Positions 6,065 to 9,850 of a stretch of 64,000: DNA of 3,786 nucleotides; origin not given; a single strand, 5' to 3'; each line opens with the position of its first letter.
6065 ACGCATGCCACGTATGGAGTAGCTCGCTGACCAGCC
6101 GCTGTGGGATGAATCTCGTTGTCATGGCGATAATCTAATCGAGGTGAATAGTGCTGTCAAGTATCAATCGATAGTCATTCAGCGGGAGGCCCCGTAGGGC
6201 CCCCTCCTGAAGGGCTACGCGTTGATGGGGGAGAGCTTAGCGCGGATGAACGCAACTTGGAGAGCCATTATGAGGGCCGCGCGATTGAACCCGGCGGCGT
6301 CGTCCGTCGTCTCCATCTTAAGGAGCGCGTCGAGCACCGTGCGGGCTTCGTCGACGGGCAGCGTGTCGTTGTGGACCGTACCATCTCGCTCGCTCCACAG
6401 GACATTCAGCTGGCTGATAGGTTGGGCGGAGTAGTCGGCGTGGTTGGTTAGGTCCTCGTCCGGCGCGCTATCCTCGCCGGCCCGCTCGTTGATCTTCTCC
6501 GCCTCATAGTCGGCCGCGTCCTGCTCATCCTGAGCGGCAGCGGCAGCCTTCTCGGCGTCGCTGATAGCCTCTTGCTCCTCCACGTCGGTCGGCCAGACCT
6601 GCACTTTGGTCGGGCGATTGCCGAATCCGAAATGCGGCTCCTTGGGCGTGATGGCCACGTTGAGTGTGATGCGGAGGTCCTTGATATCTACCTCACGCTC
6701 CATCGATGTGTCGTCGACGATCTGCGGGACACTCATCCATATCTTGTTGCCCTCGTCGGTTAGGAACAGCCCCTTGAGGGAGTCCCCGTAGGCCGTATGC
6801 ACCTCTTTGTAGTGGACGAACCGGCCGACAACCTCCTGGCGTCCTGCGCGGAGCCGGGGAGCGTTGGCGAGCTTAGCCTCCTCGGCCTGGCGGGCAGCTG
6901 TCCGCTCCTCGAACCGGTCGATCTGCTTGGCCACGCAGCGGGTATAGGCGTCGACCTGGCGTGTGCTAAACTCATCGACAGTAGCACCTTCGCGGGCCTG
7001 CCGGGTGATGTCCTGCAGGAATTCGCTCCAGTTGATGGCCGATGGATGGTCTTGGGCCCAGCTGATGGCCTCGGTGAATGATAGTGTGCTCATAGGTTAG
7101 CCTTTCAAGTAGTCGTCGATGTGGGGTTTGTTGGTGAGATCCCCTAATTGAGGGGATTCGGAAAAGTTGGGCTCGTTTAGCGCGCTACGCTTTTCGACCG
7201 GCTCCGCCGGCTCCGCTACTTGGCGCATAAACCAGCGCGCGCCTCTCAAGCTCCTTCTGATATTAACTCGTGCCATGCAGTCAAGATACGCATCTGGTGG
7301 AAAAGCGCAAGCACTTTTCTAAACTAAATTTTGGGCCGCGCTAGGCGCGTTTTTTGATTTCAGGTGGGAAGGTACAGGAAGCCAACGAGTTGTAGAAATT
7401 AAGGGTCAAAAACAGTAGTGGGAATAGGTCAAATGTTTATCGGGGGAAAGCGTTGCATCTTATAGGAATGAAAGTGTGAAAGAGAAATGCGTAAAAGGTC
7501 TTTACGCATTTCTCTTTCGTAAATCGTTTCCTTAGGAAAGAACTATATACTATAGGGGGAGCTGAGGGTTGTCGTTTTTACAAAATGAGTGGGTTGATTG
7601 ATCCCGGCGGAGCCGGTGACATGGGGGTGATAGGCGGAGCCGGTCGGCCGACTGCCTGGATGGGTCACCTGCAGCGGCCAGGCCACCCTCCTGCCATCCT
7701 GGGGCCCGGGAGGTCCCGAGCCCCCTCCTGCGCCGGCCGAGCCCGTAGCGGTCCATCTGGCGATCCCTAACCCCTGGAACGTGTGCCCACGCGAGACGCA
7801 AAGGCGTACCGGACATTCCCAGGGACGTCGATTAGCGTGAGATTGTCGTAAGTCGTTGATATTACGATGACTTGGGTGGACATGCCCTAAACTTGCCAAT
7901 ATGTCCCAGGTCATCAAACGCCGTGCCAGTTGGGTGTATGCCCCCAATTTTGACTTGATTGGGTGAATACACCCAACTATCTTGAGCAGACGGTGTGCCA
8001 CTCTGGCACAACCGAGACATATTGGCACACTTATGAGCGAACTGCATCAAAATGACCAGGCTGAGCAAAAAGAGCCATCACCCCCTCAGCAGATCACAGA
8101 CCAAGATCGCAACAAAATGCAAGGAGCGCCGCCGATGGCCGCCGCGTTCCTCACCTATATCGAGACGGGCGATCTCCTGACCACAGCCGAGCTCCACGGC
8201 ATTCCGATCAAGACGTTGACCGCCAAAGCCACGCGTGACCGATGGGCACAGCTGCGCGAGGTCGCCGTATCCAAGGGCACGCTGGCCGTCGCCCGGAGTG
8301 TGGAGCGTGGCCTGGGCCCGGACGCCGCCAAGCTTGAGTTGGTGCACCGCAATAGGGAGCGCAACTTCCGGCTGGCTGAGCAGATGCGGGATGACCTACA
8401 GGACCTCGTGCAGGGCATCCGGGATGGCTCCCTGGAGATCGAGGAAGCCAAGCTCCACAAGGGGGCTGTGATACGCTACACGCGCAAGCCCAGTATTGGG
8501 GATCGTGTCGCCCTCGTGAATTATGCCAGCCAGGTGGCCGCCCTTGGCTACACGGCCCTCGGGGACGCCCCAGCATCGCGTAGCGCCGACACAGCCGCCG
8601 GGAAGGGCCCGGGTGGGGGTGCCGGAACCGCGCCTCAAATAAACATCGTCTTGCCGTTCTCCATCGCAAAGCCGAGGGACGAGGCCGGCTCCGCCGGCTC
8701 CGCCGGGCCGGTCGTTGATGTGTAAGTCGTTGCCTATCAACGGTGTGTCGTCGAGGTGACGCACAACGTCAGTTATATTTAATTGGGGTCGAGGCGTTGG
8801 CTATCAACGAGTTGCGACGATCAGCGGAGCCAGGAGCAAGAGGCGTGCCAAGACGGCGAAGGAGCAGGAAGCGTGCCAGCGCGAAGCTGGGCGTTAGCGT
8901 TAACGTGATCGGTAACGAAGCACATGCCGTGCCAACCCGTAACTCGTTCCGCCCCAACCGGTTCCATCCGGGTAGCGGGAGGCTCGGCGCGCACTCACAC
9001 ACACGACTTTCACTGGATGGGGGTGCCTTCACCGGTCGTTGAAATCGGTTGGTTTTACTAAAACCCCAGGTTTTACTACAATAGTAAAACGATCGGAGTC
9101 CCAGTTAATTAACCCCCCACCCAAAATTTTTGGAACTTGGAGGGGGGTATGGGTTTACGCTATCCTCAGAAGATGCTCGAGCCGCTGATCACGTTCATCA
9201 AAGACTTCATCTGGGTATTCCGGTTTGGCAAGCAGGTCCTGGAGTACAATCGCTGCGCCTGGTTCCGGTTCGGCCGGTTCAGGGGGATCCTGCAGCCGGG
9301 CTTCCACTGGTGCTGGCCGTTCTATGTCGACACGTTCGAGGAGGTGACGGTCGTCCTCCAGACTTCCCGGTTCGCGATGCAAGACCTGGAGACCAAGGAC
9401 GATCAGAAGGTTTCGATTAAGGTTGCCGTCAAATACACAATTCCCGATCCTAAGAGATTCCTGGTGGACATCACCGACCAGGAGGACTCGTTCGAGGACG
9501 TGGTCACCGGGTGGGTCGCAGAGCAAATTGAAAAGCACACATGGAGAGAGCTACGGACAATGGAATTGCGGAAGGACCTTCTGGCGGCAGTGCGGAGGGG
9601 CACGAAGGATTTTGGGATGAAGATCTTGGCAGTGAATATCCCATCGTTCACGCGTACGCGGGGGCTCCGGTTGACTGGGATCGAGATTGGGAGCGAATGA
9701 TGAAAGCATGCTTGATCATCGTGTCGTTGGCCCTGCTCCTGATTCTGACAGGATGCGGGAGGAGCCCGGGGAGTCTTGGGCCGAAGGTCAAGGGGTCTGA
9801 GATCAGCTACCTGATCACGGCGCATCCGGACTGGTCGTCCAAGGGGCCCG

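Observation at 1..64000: Strongly over-represented 10-mer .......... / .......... scattered through genes and intergenic DNA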

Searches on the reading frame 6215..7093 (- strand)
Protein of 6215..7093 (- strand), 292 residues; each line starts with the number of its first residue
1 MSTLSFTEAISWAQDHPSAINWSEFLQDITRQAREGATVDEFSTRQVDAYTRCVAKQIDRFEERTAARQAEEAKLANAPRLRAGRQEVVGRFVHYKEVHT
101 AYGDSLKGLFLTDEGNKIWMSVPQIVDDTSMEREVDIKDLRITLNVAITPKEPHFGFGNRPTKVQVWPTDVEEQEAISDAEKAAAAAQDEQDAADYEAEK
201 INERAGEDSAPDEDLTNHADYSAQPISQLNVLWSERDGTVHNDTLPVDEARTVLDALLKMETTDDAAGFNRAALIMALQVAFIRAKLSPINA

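Call 8: search_protein_families(library=pfam, proteins=[window:6215-7093:-])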
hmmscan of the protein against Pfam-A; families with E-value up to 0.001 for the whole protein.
window:6215-7093:- (292 aa): 0 families

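Call 37: search_protein_families(library=phrogs, proteins=[window:6215-7093:-], max_evalue=0.001)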
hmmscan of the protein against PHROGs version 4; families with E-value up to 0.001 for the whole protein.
window:6215-7093:- (292 aa): 3 families
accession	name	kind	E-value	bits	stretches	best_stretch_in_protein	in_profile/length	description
phrog_4265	-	unknown function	7.2e-09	36.8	1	15-163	129-276/280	-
phrog_4750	-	unknown function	6.3e-05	23.5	1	58-137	156-233/260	-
phrog_18425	-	unknown function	0.00033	21.6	1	54-166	27-132/137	-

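Call 39: search_protein_families(library=pfam, proteins=[window:6215-7093:-], max_evalue=0.01)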
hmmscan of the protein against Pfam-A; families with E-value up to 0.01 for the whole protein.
window:6215-7093:- (292 aa): 0 families

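Call 98: search_solved_structures(query=window:6215-7093:-, max_evalue=1)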
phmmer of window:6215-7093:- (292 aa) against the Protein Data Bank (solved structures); distinct sequences matched with E-value up to 1: 3.
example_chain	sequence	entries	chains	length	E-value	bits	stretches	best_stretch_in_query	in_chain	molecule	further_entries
7fcs_A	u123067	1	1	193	0.00054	22.8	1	7-109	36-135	Apolipoprotein E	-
7fcr_A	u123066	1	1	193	0.00074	22.4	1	7-109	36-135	Apolipoprotein E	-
1ya9_A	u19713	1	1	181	0.015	18.1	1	11-107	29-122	Apolipoprotein E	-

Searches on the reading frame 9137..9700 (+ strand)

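Call 37: search_protein_families(library=phrogs, proteins=[window:9137-9700:+], max_evalue=0.001)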
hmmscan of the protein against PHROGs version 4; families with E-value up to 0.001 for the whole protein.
window:9137-9700:+ (187 aa): 1 family
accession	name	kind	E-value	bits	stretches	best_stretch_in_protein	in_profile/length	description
phrog_200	-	other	1.5e-06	28.6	1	45-145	115-219/379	lipoprotein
